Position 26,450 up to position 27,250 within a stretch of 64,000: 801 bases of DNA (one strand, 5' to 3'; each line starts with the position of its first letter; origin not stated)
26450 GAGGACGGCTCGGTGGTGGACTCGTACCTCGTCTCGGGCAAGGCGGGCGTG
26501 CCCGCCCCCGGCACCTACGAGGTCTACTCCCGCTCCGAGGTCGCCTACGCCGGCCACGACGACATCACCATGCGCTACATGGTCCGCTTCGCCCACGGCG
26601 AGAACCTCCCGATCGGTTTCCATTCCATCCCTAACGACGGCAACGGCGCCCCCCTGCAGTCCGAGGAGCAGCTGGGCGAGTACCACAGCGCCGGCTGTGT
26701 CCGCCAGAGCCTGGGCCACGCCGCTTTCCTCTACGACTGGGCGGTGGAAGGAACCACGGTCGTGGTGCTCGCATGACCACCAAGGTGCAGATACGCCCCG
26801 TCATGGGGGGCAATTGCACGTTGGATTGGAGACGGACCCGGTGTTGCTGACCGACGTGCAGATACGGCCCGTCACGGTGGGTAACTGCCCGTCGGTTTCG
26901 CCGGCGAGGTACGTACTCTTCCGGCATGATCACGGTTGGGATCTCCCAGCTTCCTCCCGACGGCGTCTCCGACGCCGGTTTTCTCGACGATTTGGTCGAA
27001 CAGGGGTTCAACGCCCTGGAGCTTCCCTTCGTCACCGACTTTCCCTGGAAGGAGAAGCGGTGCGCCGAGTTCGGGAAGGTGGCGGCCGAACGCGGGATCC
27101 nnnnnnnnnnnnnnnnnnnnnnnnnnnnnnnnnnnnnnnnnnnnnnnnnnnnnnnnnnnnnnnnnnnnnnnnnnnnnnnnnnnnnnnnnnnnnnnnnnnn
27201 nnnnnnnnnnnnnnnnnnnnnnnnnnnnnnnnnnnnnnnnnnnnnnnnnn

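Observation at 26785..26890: Two tandem dyad-symmetric 35-bp repeats immediately upstream of the Nfo-PolDom gene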

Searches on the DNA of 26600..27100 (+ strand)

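Call 11: search_rna_families(source=window, start=26600, end=27100, threshold=evalue, max_evalue=10)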
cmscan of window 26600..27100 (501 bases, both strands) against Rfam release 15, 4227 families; matches with E-value up to 10: 3.
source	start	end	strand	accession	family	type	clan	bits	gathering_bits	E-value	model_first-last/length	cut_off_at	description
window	26775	26897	-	RF03599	MIR1883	Gene; miRNA;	-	16.4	128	3.8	1-118/118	no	MIR1883 microRNA precursor family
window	26665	26707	+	RF01555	TB9Cs3H1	Gene; snRNA; snoRNA; HACA-box;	-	14.1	45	9.9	16-57/68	no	Trypanosomatid snoRNA TB9Cs3H1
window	26936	26983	+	RF00192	BLV_package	Cis-reg;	-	11.2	70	9.4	1-55/55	no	Bovine leukaemia virus RNA packaging signal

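Call 74: build_rna_model(alignment_id=A4, structure=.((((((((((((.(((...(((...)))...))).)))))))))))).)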
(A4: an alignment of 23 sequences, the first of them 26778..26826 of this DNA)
Model R1 built from alignment A4 (23 sequences, 49 columns); structure: as given.
model positions 49; base pairs 18; branch points 0; effective number of sequences 23; information 0.815 bits per position. Calibrated on 0.2 Mb of random sequence (short: E-values are rough).
structure used (alignment columns):
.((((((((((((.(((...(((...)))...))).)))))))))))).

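Call 75: search_with_rna_model(model_id=R1, source=window, filters=off, max_evalue=10)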
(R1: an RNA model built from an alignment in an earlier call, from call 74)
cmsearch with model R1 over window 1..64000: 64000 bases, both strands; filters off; matches with E-value up to 10: 18.
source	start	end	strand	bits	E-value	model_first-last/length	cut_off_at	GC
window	26849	26897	+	50.6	3.2e-12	1-49/49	no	0.65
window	26778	26826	+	43.6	3.2e-10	1-49/49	no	0.59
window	26849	26897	-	42.2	8.1e-10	1-49/49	no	0.65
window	26778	26826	-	29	5.3e-06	1-49/49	no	0.59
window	4747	4795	+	24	0.00015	1-49/49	no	0.63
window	49394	49419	+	11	0.81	1-49/49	no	0.62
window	49394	49419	-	11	0.81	1-49/49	no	0.62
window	33135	33160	-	10.9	0.9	1-49/49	no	0.58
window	33135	33160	+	10.8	0.94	1-49/49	no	0.58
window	37277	37325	-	10.4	1.2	1-49/49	no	0.67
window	26958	26980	+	9.5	2.3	1-49/49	no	0.74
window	4747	4795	-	8.8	3.5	1-49/49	no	0.63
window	63212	63251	-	8.6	4.1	1-49/49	no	0.73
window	37277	37325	+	8.1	5.6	1-49/49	no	0.67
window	62870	62894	+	8.1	5.8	13-37/49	no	0.72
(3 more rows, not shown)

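Call 76: search_with_rna_model(model_id=R1, sources=[L001, L002, L003, L004, L005, L006, L007, L008, L009, L010, L011, L012, L013, L014, L015, L016, L017, L018, L019, L020, L021, L022, L023, L024, L025, L026, L027, L028, L029, L030, L031, L032, L033, L034, L035, L036, L037, L038, L039, L040, L041, L042, L043, L044, L045, L046, L047, L048, L049, L050, L051, L052, L053, L054, L055, L056, L057, L058, L059, L060, L061, L062, L063, L064, L065, L066, L067, L068, L069, L070, L071, L072, L073, L074, L075, L076, L077, L078, L079, L080, L081, L082, L083, L084, L085, L086, L087], max_evalue=0.1)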
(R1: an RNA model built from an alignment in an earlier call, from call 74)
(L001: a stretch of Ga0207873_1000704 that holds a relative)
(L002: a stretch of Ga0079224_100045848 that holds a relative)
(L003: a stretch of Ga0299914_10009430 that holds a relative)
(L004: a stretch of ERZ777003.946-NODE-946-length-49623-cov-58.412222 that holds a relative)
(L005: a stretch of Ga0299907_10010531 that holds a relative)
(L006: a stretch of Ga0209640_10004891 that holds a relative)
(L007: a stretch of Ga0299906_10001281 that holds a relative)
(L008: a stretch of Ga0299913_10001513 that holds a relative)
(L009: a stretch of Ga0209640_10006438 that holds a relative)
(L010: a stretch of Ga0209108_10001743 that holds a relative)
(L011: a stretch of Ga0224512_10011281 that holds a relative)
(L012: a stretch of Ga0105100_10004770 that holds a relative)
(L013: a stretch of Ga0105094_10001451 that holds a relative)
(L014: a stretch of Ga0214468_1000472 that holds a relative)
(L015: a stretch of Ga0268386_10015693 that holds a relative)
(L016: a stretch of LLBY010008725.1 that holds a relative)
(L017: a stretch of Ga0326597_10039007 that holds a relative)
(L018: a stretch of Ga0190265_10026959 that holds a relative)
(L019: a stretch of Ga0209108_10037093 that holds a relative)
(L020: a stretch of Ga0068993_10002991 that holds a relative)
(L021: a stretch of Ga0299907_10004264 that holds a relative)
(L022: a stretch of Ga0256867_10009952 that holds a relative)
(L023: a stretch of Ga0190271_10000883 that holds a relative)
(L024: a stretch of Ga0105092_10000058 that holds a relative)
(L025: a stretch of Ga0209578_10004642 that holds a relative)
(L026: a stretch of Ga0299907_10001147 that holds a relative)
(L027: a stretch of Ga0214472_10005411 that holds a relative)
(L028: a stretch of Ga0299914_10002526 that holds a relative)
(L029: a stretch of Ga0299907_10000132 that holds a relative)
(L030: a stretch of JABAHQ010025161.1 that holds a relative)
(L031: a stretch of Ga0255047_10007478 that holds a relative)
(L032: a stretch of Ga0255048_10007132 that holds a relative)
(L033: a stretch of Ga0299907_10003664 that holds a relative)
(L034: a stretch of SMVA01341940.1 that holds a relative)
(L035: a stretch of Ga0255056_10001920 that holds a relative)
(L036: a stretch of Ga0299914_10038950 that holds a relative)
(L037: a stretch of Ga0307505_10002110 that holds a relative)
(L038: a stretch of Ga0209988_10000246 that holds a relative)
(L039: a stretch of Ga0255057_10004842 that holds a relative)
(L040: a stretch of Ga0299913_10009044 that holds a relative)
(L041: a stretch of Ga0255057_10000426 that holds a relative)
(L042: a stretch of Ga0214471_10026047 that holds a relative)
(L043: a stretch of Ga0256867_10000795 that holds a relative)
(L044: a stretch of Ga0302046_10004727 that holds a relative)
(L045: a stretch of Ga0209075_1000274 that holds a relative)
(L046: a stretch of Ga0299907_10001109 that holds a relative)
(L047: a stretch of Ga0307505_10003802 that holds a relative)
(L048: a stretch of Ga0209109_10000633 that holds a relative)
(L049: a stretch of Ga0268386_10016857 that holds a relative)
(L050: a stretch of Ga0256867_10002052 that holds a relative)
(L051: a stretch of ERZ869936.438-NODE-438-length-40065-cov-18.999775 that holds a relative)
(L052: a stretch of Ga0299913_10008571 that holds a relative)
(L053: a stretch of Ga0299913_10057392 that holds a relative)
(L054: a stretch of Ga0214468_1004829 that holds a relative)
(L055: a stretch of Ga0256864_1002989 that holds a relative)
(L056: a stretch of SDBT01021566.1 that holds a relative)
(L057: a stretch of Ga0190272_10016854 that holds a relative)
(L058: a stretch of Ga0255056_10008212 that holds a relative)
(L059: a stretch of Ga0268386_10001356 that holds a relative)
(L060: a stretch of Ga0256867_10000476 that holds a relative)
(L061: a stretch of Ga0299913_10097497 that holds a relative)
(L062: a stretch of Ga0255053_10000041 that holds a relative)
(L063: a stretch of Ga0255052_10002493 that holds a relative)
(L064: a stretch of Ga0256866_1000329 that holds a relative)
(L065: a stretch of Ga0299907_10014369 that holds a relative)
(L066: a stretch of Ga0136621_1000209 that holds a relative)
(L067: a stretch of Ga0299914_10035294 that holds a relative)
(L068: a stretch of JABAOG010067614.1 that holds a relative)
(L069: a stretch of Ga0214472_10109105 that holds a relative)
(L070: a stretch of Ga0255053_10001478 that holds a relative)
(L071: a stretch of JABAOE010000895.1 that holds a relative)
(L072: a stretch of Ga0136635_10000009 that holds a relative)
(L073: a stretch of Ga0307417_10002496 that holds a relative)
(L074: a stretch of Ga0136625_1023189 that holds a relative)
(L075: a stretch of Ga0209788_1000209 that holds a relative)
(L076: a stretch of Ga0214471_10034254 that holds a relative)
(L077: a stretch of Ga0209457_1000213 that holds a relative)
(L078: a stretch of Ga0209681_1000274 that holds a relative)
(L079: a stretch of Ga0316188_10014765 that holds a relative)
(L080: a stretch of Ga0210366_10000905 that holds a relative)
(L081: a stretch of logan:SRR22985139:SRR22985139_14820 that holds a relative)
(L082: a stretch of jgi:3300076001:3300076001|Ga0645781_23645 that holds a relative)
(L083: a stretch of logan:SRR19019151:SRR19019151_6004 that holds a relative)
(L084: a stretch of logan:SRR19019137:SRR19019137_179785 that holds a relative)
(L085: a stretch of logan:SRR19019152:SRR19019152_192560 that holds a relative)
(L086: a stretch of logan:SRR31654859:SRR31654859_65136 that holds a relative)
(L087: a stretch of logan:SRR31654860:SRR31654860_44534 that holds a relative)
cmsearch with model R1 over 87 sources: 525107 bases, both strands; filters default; matches with E-value up to 0.1: 34.
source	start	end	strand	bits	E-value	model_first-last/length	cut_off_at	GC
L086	94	142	+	53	5.2e-12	1-49/49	no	0.65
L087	70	118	+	53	5.2e-12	1-49/49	no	0.65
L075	5926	5974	+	51.5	1.4e-11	1-49/49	no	0.59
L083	2611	2659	+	50.1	3.4e-11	1-49/49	no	0.76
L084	2611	2659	+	50.1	3.4e-11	1-49/49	no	0.76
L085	123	171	+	50.1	3.4e-11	1-49/49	no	0.76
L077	5927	5975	+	49.9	3.9e-11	1-49/49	no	0.59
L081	1551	1599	+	49.2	6.3e-11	1-49/49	no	0.59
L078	6024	6072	+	47.4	2.1e-10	1-49/49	no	0.57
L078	7178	7226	+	47.1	2.7e-10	1-49/49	no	0.59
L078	7229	7277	+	46.6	3.6e-10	1-49/49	no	0.63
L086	27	75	+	44.7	1.3e-09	1-49/49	no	0.55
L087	3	51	+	44.7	1.3e-09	1-49/49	no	0.55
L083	2611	2659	-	44.5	1.4e-09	1-49/49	no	0.76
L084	2611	2659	-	44.5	1.4e-09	1-49/49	no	0.76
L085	123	171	-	44.5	1.4e-09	1-49/49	no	0.76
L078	6075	6123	+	42.7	4.8e-09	1-49/49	no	0.59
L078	6126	6174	+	42.7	4.8e-09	1-49/49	no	0.59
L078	6177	6225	+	41.8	8.6e-09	1-49/49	no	0.61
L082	3923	3971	+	41.8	8.6e-09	1-49/49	no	0.57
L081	1551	1599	-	38.7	7.1e-08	1-49/49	no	0.59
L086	94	142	-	38.5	7.6e-08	1-49/49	no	0.65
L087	70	118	-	38.5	7.6e-08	1-49/49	no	0.65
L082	3923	3971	-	33.4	2.4e-06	1-49/49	no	0.57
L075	5926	5974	-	32.9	3.4e-06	1-49/49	no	0.59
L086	27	75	-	25.5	0.00044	1-49/49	no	0.55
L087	3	51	-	25.5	0.00044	1-49/49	no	0.55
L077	5927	5975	-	25.4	0.00046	1-49/49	no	0.59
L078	7229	7277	-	23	0.0024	1-49/49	no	0.63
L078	6177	6225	-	21.9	0.005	1-49/49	no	0.61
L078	6024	6072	-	21.5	0.0063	1-49/49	no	0.57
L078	6075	6123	-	20.7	0.011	1-49/49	no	0.59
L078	6126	6174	-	20.7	0.011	1-49/49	no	0.59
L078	7178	7226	-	20.5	0.012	1-49/49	no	0.59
